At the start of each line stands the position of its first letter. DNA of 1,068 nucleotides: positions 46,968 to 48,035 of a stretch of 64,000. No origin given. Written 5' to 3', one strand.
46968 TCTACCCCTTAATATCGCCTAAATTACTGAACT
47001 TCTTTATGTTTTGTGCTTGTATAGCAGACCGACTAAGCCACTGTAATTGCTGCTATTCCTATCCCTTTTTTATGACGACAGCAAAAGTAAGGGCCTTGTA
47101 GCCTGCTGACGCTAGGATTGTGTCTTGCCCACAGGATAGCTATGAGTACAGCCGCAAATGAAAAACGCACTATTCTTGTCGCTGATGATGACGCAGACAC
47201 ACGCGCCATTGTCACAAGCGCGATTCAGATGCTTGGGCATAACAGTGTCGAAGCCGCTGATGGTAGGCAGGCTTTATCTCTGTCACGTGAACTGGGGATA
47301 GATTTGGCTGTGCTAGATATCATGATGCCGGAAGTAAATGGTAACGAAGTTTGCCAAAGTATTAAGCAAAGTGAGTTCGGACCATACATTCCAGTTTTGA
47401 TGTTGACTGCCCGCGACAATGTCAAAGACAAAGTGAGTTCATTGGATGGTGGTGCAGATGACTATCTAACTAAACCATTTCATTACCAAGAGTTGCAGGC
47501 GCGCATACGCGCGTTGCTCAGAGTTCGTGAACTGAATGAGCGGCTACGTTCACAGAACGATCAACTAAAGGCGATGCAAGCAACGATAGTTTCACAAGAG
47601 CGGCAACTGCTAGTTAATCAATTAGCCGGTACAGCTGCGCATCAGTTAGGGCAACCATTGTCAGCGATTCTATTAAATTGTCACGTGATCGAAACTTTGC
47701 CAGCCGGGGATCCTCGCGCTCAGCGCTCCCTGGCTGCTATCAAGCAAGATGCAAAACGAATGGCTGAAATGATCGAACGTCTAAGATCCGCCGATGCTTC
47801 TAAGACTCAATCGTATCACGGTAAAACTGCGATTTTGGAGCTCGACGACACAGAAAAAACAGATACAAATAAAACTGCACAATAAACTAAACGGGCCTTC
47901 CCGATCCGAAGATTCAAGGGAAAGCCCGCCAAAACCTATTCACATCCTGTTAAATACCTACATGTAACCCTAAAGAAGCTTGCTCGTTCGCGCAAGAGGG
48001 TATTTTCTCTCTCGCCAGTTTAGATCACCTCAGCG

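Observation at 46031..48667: Regulatory knot: Glu-for-Asp pseudo-receiver, REC-HisKA protein lacking an ATPase domain, and an ECF sigma factor with no anti-sigma gene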

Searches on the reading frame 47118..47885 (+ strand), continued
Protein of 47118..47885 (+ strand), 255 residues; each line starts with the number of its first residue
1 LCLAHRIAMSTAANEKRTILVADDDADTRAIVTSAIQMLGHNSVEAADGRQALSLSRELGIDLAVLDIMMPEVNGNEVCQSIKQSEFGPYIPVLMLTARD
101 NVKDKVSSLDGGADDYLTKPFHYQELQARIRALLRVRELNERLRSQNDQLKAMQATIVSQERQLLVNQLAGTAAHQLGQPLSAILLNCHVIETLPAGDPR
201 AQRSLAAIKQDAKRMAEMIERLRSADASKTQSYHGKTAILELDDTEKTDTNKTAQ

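Call 63: find_encoding_contigs(protein=P0139, flank=6000, max_places=1)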
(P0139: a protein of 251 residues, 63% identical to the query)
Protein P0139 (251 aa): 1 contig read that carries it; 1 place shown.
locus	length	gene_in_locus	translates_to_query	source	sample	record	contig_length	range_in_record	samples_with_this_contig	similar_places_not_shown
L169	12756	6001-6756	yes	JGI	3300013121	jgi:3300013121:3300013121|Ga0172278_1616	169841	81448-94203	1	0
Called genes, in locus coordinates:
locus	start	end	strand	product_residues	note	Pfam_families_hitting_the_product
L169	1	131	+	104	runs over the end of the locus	-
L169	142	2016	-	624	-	PF00669:Flagellin_N, PF01839:FG-GAP (faint), PF13517:FG-GAP_3, PF00700:Flagellin_C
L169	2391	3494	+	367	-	PF01916:DS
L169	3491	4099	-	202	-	-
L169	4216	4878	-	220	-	-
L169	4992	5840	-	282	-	PF00072:Response_reg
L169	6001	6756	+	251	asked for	PF00072:Response_reg, PF00512:HisKA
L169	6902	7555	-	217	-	PF04542:Sigma70_r2, PF08281:Sigma70_r4_2, PF04545:Sigma70_r4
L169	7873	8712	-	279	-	-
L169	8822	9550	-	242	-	PF00535:Glycos_transf_2, PF10111:Glyco_tranf_2_2, PF13641:Glyco_tranf_2_3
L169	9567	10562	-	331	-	PF03706:LPG_synthase_TM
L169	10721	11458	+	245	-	PF13458:Peripla_BP_6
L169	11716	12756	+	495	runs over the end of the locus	PF24684:Vgb_lyase, PF05345:He_PIG, PF07705:CARDB (weak)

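Call 103: search_protein_families(library=padloc, proteins=[window:47142-47885:+], max_evalue=0.01)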
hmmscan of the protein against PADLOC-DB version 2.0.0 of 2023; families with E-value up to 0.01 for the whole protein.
window:47142-47885:+ (247 aa): 0 families

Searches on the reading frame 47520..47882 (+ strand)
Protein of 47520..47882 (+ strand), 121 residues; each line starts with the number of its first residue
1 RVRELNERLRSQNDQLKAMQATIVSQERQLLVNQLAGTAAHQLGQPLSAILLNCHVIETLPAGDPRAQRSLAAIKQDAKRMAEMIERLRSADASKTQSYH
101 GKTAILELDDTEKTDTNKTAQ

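Call 41: search_solved_structures(query=window:47520-47882:+, max_evalue=1, show_alignments=3)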
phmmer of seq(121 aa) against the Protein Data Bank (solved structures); distinct sequences matched with E-value up to 1: 10.
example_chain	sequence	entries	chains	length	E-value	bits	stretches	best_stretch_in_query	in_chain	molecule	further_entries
7ltq_A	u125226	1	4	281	0.0013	22.5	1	17-98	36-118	Histidine kinase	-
5idj_A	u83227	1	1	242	0.0046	20.8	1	28-94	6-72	Histidine kinase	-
8a3u_A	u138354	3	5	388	0.048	17.5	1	6-91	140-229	Putative Sensory box protein,Sensor protein FixL | Putative Sensory box protein,Putative Sensory box protein,Sensor protein FixL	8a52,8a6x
8a7f_A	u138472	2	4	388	0.048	17.5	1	6-91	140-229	Putative Sensory box protein,Sensor protein FixL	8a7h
4gcz_A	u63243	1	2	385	0.052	17.4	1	12-91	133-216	Blue-light photoreceptor, Sensor protein fixL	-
8e55_A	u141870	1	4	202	0.17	15.8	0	49-92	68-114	SG135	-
6nb0_A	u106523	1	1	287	0.21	15.4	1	32-100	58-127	Histidine kinase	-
4q20_A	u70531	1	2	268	0.54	14.1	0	26-89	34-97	Sensor protein DivL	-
9jfj_A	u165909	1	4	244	0.6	14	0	20-88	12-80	Sensor histidine kinase ZraS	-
8vc9_A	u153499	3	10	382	0.87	13.5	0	8-88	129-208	Leptospira virulence regulator B (LvrB) | histidine kinase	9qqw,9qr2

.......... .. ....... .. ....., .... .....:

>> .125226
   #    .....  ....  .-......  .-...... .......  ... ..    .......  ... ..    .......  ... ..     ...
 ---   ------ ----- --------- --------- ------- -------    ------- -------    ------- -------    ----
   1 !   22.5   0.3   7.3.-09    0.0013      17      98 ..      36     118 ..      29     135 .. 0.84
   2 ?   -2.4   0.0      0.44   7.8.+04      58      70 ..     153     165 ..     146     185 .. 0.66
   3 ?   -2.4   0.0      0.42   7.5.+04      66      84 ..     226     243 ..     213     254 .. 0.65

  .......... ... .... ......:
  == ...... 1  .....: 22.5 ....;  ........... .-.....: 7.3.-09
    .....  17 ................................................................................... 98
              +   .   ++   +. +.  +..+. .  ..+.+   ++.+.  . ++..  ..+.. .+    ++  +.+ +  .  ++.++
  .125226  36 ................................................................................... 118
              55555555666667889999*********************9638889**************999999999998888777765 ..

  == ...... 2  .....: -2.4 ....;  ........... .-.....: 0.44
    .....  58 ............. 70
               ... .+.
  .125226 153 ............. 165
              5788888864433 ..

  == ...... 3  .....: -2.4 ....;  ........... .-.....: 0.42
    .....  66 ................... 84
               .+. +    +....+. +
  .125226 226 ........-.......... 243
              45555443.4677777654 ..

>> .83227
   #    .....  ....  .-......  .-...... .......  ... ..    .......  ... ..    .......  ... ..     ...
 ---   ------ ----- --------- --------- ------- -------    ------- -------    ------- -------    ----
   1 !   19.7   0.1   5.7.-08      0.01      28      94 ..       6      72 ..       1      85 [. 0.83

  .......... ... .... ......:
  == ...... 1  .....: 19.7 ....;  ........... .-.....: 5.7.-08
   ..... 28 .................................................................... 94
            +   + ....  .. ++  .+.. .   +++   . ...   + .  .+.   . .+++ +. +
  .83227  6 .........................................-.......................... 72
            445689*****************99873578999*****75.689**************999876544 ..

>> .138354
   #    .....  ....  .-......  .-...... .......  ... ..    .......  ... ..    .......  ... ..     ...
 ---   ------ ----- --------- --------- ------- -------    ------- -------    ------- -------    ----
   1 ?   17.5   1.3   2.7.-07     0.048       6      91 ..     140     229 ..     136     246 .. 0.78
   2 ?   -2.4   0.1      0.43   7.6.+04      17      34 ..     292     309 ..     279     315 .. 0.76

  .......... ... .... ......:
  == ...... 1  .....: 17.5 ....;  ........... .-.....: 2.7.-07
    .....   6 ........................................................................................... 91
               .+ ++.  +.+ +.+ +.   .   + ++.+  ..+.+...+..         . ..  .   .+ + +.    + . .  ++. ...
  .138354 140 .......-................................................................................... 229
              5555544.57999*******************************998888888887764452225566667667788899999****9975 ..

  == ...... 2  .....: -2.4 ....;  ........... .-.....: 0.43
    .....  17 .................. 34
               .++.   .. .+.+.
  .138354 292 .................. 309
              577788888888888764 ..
